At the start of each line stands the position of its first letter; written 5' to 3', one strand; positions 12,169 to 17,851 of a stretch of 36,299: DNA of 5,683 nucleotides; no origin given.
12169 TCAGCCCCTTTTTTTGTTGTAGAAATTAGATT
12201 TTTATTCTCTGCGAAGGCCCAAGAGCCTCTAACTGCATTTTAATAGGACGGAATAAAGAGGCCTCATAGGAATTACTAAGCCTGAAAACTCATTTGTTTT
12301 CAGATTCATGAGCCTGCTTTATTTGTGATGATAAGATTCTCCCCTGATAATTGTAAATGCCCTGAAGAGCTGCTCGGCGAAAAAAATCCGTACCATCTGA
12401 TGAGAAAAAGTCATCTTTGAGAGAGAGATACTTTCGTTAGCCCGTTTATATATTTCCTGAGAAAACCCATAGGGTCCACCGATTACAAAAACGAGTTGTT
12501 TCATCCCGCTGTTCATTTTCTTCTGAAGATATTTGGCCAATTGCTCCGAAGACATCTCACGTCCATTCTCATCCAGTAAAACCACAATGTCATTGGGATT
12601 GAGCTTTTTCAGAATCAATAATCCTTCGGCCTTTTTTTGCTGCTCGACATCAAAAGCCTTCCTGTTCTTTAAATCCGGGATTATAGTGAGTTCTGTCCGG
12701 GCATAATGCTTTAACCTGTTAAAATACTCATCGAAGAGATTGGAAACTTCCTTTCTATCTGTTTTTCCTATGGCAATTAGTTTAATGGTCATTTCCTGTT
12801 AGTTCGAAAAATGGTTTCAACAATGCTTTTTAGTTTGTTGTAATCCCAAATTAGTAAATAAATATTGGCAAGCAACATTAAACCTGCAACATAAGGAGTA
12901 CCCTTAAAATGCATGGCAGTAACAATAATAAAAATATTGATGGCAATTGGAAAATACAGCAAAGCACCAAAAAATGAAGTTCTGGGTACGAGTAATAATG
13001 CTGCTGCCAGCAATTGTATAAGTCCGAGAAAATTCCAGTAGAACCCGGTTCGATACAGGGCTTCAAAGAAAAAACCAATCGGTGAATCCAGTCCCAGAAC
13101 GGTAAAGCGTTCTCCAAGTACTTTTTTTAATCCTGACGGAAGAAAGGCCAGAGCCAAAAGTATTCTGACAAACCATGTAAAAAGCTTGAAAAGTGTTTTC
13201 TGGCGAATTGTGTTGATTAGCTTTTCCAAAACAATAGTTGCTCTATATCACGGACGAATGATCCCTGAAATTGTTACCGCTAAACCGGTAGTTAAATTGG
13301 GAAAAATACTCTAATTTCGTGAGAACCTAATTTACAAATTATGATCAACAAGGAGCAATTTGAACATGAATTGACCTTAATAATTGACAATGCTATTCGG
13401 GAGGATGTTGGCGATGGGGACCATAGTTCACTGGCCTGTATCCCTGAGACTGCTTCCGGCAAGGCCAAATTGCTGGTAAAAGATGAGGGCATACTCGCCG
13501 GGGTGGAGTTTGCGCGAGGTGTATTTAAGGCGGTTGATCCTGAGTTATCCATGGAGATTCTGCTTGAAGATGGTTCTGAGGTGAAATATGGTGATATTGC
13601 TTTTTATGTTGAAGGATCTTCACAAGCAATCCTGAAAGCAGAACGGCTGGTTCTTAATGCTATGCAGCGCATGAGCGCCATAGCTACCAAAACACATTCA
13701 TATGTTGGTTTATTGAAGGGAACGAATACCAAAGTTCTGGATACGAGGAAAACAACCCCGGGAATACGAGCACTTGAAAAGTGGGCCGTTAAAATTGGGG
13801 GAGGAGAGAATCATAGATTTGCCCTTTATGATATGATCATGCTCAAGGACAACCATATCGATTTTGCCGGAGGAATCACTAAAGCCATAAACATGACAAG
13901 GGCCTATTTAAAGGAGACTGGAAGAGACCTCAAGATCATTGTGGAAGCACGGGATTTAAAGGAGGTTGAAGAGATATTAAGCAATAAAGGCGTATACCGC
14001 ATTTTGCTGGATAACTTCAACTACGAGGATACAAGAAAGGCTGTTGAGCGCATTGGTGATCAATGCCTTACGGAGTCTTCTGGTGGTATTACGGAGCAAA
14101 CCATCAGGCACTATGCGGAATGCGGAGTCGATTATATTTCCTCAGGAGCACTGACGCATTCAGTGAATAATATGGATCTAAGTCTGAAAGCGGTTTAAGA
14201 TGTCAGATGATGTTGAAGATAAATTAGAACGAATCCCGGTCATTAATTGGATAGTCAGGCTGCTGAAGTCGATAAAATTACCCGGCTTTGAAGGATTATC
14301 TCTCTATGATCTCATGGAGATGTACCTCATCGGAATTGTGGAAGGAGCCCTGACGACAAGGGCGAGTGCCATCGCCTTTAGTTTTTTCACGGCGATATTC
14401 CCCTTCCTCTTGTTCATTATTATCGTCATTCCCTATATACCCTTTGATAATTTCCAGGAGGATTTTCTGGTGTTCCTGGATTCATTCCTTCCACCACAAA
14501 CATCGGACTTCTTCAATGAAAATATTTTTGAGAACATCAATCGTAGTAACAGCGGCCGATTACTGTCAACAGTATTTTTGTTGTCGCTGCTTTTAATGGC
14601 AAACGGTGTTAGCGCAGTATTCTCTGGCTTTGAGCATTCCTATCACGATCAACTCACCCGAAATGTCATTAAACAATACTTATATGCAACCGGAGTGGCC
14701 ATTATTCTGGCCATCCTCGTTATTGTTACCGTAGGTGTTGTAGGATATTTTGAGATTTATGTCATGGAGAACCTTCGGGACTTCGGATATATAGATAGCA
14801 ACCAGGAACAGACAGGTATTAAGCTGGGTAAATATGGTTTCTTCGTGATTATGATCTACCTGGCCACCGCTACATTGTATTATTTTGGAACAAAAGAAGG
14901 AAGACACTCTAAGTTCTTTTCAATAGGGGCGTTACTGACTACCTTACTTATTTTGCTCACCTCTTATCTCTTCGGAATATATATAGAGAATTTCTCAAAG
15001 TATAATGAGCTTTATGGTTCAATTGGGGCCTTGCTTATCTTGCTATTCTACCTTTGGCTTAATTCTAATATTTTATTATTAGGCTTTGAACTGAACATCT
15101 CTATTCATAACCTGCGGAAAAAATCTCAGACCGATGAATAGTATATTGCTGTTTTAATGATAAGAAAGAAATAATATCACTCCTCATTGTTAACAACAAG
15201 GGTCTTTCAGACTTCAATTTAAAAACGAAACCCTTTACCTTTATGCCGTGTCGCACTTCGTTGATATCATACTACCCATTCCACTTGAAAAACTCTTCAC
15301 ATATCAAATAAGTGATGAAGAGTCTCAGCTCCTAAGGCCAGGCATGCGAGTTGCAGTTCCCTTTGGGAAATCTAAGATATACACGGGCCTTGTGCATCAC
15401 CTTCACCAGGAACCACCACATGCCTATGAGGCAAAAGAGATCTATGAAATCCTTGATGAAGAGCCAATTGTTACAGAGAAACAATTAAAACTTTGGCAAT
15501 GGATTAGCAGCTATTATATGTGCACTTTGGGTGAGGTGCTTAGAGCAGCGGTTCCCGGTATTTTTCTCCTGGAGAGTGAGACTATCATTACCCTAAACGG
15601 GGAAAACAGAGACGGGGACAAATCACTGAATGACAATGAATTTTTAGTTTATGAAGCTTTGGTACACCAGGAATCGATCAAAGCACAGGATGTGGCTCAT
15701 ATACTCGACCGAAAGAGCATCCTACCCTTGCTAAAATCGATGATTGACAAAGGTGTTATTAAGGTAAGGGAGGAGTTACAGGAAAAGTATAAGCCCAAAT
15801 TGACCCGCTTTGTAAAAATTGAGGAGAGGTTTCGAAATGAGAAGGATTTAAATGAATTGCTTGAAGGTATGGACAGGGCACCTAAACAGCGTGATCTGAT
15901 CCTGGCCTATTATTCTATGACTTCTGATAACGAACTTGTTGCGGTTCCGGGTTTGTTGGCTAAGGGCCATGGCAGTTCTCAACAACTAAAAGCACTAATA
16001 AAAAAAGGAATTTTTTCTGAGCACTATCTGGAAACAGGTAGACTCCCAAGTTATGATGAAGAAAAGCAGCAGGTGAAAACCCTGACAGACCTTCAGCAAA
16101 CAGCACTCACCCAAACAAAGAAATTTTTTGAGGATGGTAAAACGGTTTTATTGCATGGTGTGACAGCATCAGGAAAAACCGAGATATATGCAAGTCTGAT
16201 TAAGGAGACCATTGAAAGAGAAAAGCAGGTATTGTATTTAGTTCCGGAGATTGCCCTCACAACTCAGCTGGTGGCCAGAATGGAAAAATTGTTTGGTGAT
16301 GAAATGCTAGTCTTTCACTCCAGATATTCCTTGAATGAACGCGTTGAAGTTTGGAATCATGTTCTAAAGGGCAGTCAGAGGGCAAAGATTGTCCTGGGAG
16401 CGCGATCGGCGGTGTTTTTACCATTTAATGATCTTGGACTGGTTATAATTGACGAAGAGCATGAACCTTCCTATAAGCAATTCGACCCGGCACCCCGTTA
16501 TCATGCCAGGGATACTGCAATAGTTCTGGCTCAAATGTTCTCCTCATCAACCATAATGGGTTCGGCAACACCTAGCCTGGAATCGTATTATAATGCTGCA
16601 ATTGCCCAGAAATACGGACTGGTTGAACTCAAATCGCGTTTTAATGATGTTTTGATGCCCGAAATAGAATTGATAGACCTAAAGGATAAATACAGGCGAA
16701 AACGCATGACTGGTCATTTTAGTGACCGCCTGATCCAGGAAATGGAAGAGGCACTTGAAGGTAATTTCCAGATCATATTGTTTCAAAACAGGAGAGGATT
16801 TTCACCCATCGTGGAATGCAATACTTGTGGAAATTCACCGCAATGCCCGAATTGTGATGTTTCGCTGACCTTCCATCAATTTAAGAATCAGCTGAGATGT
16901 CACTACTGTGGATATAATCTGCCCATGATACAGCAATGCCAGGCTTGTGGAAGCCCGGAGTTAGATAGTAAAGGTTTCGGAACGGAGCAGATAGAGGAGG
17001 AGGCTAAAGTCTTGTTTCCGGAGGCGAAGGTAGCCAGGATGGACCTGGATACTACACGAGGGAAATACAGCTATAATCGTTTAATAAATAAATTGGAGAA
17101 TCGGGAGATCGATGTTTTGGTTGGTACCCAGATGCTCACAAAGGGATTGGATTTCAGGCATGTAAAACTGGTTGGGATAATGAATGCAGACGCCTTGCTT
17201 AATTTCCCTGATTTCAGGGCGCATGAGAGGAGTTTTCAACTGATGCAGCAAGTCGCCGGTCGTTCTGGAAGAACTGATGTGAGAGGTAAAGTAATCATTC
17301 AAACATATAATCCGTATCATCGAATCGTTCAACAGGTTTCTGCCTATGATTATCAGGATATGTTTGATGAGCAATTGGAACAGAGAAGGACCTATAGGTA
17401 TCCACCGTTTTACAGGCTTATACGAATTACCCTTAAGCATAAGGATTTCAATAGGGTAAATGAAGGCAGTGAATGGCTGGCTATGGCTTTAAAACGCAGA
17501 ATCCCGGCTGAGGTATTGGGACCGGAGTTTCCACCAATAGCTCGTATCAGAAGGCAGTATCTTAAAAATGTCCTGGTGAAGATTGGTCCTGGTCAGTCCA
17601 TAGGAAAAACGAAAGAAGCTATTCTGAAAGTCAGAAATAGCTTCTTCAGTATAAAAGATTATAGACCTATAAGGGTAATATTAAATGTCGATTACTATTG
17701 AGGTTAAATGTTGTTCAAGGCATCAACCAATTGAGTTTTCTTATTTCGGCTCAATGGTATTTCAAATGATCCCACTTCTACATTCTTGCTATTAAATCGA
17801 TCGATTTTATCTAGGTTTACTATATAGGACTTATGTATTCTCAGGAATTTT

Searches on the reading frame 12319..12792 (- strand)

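Call 80: search_protein_families(library=pfam, proteins=[window:12319-12792:-], max_evalue=0.001)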
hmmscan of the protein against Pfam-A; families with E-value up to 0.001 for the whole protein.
window:12319-12792:- (157 aa): 1 family
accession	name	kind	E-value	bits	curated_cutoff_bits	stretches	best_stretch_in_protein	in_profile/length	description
PF02590.22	SPOUT_MTase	-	7.7e-56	188.8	27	1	1-155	1-154/154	Predicted SPOUT methyltransferase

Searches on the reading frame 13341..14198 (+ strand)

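Call 21: search_protein_families(library=pfam, proteins=[window:13341-14198:+], max_evalue=0.001)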
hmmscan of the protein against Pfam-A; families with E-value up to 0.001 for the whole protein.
window:13341-14198:+ (285 aa): 2 families
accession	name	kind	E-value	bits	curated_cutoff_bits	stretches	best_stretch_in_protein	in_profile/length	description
PF01729.25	QRPTase_C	-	1.4e-54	184.8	23.1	1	114-283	1-169/169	Quinolinate phosphoribosyl transferase, C-terminal domain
PF02749.22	QRPTase_N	-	1.1e-16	61.3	27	1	28-112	2-82/82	Quinolinate phosphoribosyl transferase, N-terminal domain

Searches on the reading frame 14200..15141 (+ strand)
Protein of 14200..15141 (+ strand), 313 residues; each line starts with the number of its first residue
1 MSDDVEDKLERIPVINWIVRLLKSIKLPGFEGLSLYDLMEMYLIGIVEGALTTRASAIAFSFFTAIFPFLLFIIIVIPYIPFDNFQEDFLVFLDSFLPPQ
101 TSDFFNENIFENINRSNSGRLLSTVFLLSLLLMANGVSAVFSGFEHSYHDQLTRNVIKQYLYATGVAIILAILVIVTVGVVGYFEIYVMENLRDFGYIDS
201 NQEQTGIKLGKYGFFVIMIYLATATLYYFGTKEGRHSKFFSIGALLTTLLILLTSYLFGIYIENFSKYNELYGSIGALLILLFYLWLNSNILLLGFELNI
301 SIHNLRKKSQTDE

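Call 21: search_protein_families(library=pfam, proteins=[window:14200-15141:+], max_evalue=0.001)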
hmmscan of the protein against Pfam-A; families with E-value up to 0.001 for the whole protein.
window:14200-15141:+ (313 aa): 1 family
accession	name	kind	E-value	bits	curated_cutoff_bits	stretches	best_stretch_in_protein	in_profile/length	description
PF03631.20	Virul_fac_BrkB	-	5.5e-53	180.7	33.7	1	50-304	4-257/259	Virulence factor BrkB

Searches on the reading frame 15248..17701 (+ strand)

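Call 21: search_protein_families(library=pfam, proteins=[window:15248-17701:+], max_evalue=0.001)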
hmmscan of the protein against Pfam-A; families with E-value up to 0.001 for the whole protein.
window:15248-17701:+ (817 aa): 7 families
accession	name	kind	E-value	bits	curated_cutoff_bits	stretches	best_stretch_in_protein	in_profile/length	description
PF17764.6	PriA_3primeBD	-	1.7e-30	105.1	22.7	1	6-103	1-96/96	3'DNA-binding domain (3'BD)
PF00270.35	DEAD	-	1.2e-20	74.3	26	1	281-446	2-163/167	DEAD/DEAH box helicase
PF04851.21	ResIII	-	8.7e-15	55.4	22.5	1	278-443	3-163/164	Type III restriction enzyme, res subunit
PF18319.7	Zn_ribbon_PriA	-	1.4e-13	50.9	26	1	533-557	1-25/27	PriA DNA helicase Cys-rich region (CRR) domain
PF00271.37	Helicase_C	-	2.3e-08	34.7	23.5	1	593-676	40-109/110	Helicase conserved C-terminal domain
PF18074.6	PriA_C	-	1.8e-07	32.3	26.9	1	720-792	1-76/95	Primosomal protein N C-terminal domain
PF01978.25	TrmB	-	1.4e-06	28.5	25.6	1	127-183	6-64/68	Sugar-specific transcriptional regulator TrmB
